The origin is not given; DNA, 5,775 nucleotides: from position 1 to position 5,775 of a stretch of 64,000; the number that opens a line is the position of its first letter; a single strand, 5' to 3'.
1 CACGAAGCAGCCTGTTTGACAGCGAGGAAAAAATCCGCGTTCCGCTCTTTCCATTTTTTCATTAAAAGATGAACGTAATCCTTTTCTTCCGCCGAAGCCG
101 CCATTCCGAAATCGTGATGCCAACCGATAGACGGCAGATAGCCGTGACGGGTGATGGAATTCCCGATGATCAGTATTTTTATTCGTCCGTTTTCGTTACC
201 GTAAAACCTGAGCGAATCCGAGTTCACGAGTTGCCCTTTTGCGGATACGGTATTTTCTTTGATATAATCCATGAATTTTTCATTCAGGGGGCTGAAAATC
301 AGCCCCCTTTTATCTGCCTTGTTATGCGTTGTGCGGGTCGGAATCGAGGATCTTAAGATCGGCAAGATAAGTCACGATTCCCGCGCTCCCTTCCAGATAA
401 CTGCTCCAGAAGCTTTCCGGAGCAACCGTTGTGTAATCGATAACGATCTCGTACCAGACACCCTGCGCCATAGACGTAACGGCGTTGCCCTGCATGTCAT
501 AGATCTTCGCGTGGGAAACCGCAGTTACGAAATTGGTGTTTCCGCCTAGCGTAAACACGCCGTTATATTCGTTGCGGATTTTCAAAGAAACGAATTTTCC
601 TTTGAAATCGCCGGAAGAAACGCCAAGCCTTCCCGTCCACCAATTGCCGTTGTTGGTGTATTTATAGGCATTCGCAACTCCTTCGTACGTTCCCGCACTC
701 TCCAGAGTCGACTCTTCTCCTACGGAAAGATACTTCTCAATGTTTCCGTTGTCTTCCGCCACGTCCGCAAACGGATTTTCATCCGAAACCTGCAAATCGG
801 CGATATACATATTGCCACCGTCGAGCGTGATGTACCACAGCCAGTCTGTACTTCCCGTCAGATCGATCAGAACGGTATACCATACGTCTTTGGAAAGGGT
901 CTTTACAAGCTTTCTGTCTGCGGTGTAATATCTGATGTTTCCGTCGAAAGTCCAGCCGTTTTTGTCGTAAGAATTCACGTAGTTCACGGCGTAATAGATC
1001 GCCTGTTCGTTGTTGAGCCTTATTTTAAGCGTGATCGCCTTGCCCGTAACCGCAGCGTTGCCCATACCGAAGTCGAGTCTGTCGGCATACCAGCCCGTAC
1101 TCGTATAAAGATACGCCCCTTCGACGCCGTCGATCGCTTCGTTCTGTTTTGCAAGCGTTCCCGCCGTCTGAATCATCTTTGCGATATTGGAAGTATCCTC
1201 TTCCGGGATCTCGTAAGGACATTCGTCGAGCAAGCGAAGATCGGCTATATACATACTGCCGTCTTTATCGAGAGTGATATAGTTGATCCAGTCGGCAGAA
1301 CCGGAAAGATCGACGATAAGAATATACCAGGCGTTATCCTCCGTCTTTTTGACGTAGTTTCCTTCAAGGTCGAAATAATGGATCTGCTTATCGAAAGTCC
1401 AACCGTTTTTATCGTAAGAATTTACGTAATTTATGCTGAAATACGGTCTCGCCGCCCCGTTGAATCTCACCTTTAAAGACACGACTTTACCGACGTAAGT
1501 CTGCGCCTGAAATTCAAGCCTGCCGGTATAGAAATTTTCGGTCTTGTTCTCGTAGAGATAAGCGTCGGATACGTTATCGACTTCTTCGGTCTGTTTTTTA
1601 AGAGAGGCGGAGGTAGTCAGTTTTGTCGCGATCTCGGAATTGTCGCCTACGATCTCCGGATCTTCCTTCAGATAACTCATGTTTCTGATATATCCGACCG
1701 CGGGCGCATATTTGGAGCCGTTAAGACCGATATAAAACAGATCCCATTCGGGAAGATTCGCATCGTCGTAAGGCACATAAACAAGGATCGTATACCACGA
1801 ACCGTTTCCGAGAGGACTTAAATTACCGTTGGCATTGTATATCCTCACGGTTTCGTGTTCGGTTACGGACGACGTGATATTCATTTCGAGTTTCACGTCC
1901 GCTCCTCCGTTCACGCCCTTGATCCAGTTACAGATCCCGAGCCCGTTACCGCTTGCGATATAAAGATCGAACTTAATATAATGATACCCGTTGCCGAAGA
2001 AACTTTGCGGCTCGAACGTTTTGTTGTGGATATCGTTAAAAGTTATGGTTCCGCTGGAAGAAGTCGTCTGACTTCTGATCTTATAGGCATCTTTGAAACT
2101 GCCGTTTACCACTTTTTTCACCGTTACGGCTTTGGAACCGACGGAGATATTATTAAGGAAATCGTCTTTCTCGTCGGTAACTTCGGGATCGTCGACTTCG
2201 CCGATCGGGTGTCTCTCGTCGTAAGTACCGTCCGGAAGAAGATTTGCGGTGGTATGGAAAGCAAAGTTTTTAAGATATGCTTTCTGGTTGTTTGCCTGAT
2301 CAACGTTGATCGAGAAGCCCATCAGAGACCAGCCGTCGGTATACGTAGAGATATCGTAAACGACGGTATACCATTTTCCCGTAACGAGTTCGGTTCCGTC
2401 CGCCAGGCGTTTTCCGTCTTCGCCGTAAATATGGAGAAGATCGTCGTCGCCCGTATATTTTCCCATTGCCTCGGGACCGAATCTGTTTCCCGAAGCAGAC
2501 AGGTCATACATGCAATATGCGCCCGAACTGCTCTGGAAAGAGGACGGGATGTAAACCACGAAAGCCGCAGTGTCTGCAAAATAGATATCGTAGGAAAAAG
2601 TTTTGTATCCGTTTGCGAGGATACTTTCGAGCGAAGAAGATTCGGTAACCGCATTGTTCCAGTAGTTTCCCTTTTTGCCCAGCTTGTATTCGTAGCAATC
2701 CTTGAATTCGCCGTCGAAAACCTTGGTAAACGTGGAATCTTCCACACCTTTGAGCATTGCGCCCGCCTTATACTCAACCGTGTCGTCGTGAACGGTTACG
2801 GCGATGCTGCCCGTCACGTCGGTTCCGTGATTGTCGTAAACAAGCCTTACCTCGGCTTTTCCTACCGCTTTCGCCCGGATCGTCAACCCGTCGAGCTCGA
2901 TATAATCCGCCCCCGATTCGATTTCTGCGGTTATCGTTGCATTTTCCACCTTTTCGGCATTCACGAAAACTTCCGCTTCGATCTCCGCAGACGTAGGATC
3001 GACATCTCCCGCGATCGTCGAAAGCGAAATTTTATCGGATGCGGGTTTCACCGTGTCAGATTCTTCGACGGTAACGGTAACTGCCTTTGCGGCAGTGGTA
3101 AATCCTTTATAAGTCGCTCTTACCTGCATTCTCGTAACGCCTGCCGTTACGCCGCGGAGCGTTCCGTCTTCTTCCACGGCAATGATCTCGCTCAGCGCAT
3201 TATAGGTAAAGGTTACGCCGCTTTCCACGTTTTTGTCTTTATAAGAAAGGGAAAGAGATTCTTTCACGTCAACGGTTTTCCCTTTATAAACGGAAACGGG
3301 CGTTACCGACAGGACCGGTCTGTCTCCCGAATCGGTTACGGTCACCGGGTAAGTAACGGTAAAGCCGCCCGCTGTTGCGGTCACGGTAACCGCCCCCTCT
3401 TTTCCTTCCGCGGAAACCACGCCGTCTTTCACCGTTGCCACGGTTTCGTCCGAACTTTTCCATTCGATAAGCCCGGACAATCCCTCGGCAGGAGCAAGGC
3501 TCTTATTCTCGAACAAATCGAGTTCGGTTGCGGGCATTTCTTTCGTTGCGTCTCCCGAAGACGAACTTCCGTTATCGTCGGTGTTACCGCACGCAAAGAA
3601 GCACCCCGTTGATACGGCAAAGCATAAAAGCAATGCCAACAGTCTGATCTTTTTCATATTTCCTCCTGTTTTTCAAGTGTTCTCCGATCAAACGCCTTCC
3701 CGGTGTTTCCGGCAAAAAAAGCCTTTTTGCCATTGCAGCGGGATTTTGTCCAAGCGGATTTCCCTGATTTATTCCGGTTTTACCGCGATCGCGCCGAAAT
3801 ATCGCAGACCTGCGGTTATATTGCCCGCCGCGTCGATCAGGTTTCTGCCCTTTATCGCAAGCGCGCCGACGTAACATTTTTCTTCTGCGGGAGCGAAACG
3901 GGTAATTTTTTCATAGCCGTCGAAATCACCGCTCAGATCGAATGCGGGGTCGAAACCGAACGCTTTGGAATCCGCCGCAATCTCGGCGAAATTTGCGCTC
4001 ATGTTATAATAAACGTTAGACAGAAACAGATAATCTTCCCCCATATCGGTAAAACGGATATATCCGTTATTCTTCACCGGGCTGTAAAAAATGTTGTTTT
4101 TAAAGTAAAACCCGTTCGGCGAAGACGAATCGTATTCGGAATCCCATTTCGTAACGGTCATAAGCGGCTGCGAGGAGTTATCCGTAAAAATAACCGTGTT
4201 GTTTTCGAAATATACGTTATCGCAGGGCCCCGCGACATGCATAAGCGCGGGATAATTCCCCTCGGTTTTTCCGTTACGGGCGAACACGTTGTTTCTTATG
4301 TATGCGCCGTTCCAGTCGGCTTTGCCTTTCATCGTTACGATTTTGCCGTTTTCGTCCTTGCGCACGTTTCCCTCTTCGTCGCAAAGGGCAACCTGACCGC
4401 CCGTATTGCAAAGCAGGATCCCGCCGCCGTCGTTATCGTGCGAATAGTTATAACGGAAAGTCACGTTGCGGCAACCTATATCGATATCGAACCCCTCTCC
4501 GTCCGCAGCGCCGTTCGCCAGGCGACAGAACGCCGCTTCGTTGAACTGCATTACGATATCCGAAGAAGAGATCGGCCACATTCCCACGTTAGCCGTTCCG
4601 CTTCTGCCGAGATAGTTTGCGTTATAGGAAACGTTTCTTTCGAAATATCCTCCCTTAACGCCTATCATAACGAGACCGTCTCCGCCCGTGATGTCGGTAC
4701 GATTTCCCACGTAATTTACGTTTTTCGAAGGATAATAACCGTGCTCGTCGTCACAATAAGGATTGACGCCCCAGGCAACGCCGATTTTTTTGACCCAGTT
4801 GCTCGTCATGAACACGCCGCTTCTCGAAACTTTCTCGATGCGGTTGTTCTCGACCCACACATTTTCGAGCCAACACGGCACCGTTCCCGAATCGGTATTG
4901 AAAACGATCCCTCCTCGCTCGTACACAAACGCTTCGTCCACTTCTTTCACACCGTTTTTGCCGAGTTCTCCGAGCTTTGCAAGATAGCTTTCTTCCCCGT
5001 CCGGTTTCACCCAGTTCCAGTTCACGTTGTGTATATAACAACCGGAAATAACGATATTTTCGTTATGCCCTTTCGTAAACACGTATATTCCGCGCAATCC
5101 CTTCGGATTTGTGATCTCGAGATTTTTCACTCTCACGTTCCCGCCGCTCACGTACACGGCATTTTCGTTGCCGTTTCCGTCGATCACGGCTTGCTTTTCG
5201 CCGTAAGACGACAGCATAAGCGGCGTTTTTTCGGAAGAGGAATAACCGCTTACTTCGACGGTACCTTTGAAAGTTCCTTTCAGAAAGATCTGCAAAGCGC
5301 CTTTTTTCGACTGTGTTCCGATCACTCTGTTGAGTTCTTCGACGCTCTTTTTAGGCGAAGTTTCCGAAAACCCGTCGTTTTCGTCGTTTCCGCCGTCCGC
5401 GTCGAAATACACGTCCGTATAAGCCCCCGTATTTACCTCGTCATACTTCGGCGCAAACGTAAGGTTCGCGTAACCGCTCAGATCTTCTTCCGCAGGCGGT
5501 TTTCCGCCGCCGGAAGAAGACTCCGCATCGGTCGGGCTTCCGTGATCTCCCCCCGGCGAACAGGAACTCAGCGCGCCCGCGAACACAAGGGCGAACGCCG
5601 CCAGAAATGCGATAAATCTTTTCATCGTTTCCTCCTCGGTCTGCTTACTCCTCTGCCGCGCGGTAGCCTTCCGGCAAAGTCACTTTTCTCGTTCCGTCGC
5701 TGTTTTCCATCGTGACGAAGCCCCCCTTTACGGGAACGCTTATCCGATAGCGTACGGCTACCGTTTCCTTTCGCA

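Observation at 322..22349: A 12-gene, ~21.6-kb single-strand glycan-utilisation operon with an unusual enzyme mix under a divergent AraC regulator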

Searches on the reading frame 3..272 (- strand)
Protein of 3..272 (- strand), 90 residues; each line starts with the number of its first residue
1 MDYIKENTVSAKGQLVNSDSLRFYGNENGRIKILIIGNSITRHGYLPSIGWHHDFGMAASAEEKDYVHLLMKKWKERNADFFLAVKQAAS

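Call 8: search_protein_families(library=pfam, proteins=[window:3-272:-], max_evalue=0.01)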
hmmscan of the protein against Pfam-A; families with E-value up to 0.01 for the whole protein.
window:3-272:- (90 aa): 0 families

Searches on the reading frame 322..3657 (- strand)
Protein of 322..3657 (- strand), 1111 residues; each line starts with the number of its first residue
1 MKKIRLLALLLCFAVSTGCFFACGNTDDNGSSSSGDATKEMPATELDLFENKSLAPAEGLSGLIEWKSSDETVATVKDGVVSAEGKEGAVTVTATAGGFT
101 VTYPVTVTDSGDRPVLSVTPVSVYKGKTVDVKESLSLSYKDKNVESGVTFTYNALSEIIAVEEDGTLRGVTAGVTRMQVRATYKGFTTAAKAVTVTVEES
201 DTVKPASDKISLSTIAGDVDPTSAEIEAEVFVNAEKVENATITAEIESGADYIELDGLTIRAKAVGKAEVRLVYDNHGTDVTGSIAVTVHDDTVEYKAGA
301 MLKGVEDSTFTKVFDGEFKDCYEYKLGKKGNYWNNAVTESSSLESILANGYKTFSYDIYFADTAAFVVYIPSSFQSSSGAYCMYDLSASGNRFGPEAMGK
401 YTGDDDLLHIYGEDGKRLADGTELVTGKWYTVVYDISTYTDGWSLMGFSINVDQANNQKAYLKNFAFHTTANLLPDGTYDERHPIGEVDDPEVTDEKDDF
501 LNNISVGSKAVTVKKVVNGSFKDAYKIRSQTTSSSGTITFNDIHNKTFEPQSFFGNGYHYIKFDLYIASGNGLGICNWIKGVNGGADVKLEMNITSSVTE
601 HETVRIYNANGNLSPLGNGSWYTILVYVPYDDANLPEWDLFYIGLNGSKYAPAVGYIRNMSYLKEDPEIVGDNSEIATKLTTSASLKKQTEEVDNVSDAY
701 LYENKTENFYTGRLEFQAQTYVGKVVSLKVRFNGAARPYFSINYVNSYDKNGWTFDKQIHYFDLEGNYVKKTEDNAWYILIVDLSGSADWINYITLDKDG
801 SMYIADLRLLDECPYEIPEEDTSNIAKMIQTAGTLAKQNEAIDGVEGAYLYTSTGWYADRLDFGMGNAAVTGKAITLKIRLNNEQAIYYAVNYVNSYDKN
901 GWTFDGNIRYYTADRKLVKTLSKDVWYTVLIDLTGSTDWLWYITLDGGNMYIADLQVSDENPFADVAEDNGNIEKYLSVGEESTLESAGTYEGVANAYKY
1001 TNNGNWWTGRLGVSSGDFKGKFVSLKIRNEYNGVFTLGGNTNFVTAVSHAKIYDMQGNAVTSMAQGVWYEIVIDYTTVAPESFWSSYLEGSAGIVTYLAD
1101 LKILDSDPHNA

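Call 8: search_protein_families(library=pfam, proteins=[window:322-3657:-], max_evalue=0.01)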
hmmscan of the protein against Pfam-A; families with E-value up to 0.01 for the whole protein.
window:322-3657:- (1111 aa): 0 families

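Call 21: search_solved_structures(query=window:322-3657:-, max_evalue=1)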
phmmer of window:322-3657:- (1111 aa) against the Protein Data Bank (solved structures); distinct sequences matched with E-value up to 1: 1.
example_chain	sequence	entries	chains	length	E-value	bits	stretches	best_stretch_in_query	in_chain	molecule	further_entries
1uhf_A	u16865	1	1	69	0.67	10.9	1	974-1026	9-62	INTERSECTIN 2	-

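Call 57: search_protein_families(library=ncbifam, proteins=[window:322-3657:-], max_evalue=0.001)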
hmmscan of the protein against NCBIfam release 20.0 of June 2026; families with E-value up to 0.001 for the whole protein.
window:322-3657:- (1111 aa): 0 families

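Call 68: search_protein_families(library=pfam, proteins=[window:322-3657:-], max_evalue=10)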
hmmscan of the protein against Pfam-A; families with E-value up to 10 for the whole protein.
window:322-3657:- (1111 aa): 1 family
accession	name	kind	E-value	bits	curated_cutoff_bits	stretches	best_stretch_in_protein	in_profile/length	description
PF02368.24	Big_2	-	0.015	15.7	22.8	1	56-98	28-70/79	Bacterial Ig-like domain (group 2)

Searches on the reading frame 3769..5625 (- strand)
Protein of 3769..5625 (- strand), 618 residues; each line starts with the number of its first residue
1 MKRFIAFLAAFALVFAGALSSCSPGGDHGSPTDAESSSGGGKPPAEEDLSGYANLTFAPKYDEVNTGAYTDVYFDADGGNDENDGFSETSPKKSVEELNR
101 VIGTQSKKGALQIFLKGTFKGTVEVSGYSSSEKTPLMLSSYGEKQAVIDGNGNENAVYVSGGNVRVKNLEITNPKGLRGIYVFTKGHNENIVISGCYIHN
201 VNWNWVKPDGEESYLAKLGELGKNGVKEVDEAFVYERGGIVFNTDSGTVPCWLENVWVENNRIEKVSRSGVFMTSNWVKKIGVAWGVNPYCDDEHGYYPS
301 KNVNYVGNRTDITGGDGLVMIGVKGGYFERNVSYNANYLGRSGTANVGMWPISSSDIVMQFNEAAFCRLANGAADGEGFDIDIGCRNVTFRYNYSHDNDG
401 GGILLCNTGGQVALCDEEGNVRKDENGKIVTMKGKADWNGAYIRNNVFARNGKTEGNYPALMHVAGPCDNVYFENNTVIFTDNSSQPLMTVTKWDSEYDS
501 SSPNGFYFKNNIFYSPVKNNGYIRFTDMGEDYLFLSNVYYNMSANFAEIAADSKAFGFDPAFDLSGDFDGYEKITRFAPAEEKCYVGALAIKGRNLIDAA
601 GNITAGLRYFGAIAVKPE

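Call 8: search_protein_families(library=pfam, proteins=[window:3769-5625:-], max_evalue=0.01)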
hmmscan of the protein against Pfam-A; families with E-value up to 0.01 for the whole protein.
window:3769-5625:- (618 aa): 1 family
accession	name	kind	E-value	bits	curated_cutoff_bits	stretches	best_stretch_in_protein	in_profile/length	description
PF13229.12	Beta_helix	-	3.5e-07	30.4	25.9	1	151-276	21-123/158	Right handed beta helix region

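Call 10: search_protein_families(library=ncbifam, proteins=[window:3769-5625:-], max_evalue=0.01)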
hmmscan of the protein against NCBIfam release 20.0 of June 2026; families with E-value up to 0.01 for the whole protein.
window:3769-5625:- (618 aa): 2 families
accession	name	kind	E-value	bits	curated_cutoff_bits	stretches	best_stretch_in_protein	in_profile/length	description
NF047897.1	LctobiosidLnbX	equivalog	1.9e-07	29.4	2500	1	332-408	379-456/1498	lacto-N-biosidase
TIGR04247.1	NosD_copper_fam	subfamily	0.0054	15.4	300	1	134-173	29-66/377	nitrous oxide reductase family maturation protein NosD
